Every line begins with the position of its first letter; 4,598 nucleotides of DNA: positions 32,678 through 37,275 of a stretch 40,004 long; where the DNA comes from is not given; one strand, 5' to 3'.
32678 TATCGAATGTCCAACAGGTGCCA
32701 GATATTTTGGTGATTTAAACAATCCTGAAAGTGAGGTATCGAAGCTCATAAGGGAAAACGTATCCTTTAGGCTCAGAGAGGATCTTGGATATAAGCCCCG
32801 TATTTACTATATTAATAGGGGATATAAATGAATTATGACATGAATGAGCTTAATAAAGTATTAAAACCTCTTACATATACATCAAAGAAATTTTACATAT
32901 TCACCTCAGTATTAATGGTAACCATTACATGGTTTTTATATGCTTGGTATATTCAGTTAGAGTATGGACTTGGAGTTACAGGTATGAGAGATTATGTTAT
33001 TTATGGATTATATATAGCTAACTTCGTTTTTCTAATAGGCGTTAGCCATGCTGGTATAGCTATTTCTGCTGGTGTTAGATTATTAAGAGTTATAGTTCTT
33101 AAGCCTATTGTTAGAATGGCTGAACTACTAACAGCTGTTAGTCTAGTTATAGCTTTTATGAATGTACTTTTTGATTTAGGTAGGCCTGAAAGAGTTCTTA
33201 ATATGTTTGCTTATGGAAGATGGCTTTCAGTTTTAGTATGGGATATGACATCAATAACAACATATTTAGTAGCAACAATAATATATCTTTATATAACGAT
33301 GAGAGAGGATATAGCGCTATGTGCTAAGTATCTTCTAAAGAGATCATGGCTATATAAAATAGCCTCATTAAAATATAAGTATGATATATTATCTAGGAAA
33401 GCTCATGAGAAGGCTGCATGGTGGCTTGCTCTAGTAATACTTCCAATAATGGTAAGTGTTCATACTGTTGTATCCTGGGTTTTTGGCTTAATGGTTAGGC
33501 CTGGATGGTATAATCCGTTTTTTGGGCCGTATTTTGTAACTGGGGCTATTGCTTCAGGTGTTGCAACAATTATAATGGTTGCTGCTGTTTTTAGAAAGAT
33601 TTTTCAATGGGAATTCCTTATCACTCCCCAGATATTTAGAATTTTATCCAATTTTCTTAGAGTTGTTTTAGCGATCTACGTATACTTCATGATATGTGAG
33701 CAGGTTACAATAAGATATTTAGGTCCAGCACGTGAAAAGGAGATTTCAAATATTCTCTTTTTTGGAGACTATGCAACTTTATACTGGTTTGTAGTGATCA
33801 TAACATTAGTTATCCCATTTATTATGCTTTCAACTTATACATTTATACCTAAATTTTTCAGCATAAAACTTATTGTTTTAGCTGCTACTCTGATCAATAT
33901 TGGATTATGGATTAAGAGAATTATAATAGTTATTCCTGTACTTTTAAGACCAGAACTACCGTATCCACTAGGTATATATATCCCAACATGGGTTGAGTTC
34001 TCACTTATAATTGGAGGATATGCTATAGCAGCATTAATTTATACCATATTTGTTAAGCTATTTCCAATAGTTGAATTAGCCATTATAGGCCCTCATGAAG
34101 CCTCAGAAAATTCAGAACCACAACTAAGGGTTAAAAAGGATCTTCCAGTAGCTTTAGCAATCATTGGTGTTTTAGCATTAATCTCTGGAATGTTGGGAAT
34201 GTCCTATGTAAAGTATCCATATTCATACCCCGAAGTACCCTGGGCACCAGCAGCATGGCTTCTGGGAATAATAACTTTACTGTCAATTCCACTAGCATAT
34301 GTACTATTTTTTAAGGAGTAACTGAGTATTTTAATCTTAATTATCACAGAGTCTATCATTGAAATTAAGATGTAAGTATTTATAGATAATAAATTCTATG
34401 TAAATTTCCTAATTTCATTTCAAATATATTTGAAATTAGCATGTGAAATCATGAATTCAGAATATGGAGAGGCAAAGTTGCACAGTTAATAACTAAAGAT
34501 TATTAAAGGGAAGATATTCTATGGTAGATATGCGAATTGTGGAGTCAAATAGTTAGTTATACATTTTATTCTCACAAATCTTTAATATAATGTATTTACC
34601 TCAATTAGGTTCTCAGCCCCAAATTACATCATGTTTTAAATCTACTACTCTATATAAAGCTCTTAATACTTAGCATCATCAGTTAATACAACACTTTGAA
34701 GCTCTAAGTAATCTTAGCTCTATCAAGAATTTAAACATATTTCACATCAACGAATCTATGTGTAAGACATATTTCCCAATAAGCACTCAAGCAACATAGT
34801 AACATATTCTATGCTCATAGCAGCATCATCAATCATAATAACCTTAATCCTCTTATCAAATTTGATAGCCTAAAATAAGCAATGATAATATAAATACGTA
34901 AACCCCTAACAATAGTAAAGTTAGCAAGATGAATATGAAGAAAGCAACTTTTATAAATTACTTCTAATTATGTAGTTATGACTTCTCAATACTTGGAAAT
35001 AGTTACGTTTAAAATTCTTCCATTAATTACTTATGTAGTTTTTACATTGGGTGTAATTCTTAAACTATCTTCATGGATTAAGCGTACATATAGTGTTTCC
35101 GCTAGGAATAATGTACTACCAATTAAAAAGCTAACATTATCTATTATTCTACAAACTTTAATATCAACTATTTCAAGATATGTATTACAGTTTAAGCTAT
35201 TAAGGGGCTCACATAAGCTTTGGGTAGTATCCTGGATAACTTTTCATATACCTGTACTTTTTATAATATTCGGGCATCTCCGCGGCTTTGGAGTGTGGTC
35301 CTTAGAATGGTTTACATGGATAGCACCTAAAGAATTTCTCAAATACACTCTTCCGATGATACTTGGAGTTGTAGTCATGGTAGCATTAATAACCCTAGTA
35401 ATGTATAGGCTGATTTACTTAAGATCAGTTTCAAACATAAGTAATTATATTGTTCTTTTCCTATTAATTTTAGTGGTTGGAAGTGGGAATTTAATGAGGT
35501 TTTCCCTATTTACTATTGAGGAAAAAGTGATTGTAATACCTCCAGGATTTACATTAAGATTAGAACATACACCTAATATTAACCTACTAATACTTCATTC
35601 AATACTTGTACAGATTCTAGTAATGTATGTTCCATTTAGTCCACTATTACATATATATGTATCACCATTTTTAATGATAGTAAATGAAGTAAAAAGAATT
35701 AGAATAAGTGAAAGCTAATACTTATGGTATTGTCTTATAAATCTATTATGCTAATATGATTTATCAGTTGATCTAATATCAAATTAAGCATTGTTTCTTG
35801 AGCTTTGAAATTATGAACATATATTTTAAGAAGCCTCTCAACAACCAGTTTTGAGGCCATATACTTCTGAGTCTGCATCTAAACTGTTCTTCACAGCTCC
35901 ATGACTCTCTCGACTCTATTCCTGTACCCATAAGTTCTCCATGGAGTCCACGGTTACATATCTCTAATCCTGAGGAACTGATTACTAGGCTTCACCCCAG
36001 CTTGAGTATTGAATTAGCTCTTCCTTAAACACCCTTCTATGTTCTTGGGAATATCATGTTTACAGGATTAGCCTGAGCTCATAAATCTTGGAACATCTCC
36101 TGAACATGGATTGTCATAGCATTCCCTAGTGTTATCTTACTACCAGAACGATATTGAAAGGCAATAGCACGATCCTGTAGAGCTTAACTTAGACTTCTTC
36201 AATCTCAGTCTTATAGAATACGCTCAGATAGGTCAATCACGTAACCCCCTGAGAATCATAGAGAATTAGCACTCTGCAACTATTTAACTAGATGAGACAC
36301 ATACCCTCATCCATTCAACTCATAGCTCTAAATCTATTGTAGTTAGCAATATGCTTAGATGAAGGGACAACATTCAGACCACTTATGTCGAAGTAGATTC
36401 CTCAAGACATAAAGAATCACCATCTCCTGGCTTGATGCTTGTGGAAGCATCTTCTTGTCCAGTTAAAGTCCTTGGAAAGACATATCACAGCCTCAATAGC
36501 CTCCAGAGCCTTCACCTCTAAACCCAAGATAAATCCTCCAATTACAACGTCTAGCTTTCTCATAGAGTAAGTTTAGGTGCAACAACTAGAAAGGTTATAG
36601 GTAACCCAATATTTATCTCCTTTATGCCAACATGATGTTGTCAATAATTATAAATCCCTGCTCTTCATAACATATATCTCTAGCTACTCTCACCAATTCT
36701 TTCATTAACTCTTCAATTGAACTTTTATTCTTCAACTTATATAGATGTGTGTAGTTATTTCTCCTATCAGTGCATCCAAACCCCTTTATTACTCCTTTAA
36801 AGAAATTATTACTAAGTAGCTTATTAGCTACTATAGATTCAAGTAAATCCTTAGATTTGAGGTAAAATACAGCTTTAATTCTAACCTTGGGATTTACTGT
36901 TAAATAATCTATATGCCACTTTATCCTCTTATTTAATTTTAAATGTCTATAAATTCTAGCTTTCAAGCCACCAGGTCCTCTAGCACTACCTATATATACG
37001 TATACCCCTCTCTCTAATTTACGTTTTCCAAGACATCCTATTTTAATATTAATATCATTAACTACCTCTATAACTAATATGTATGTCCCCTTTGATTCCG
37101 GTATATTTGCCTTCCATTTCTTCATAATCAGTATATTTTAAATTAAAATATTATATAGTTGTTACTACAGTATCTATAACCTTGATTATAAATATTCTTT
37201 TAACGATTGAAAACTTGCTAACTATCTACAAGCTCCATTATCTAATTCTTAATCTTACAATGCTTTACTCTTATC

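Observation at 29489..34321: DsrMKJOP / Hme-type membrane redox module compressed into four coupled genes, with no catalytic partner in the window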

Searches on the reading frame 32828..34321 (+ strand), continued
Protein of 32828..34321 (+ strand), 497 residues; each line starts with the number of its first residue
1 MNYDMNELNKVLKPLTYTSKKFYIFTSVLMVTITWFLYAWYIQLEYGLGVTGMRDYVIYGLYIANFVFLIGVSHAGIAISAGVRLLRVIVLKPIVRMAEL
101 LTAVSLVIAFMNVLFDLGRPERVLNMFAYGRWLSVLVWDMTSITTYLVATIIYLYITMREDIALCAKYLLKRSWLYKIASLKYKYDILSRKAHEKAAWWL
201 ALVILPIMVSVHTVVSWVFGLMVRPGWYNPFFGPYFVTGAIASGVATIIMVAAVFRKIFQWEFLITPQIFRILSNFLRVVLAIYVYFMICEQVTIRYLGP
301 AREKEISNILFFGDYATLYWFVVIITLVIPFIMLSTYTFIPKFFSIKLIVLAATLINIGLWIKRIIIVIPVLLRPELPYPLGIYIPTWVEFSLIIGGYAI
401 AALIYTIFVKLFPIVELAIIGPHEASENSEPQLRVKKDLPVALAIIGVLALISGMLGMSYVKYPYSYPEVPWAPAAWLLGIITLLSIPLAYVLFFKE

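Call 87: search_solved_structures(query=window:32828-34321:+, max_evalue=1e-30, show_alignments=1)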
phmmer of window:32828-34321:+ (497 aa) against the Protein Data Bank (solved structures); distinct sequences matched with E-value up to 1e-30: 4.
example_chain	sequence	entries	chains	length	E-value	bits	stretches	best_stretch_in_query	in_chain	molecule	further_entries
6f0k_C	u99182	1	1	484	4e-36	128.2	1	25-420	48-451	Polysulphide reductase NrfD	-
6btm_C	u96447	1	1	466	7.1e-34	120.8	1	19-418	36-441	Alternative Complex III subunit C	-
8k9e_C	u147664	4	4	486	1.1e-32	116.8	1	27-417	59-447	Polysulphide reductase NrfD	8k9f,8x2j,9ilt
6lod_C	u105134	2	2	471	4.6e-31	111.5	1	26-417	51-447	Polysulphide reductase NrfD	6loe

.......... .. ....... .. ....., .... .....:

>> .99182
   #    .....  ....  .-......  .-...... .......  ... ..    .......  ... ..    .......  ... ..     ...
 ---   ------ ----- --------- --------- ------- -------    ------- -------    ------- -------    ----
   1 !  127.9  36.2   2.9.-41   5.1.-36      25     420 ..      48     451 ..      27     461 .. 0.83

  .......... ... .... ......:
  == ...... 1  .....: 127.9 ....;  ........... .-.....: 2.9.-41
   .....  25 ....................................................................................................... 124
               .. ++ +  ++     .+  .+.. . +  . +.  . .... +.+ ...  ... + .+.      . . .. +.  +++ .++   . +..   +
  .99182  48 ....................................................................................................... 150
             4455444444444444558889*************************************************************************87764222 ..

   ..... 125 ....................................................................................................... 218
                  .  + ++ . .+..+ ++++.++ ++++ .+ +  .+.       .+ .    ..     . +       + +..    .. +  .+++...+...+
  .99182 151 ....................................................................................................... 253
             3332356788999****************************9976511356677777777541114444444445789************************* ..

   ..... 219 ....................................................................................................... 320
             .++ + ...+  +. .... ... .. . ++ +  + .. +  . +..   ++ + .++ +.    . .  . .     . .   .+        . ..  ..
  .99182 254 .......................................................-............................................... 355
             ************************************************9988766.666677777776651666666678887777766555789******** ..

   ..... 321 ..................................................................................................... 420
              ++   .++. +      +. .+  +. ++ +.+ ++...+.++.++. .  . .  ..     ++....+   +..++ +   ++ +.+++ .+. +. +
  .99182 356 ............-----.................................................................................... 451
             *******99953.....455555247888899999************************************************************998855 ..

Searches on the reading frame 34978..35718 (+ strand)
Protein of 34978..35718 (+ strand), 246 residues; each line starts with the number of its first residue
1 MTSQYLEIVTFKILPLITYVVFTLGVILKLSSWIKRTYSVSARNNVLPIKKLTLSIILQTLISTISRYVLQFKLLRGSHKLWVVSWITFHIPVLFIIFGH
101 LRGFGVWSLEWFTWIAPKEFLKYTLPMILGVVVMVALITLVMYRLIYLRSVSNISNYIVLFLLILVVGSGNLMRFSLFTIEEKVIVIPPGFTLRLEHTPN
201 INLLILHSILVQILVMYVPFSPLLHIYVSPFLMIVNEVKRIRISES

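Call 4: search_protein_families(library=pfam, proteins=[window:34978-35718:+], max_evalue=0.01)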
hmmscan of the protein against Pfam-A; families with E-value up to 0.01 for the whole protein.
window:34978-35718:+ (246 aa): 1 family
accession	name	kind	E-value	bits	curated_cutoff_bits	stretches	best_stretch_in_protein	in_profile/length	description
PF02665.19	Nitrate_red_gam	-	3.4e-05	24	22.9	1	83-236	45-209/217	Nitrate reductase gamma subunit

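Call 5: search_protein_families(library=ncbifam, proteins=[window:34978-35718:+], max_evalue=0.01)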
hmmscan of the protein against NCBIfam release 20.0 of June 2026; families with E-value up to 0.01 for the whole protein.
window:34978-35718:+ (246 aa): 2 families
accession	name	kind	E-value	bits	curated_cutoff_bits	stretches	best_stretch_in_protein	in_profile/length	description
NF038037.1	cytob_DsrM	equivalog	1.7e-07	30.8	300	1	33-239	65-283/320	sulfate reduction electron transfer complex DsrMKJOP subunit DsrM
TIGR00351.1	narI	equivalog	0.00023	21.1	105.55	0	85-235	51-215/225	respiratory nitrate reductase subunit gamma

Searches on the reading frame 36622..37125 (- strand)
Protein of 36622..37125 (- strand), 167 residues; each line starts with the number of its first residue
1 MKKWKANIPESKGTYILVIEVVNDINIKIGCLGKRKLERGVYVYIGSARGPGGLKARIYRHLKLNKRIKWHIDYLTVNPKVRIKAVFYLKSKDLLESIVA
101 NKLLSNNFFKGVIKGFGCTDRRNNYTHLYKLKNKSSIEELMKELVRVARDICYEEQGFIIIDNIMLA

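Call 14: search_protein_families(library=pfam, proteins=[window:36622-37125:-], max_evalue=0.0001)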
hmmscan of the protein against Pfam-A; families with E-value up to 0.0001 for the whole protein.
window:36622-37125:- (167 aa): 1 family
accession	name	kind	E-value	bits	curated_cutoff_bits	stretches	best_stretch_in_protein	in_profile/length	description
PF01986.22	DUF123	-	1.9e-24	86.4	25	1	36-129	2-94/95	Domain of unknown function DUF123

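Call 93: search_protein_families(library=ncbifam, proteins=[window:36622-37125:-], max_evalue=1e-10)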
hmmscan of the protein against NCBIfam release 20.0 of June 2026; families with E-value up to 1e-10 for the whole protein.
window:36622-37125:- (167 aa): 0 families
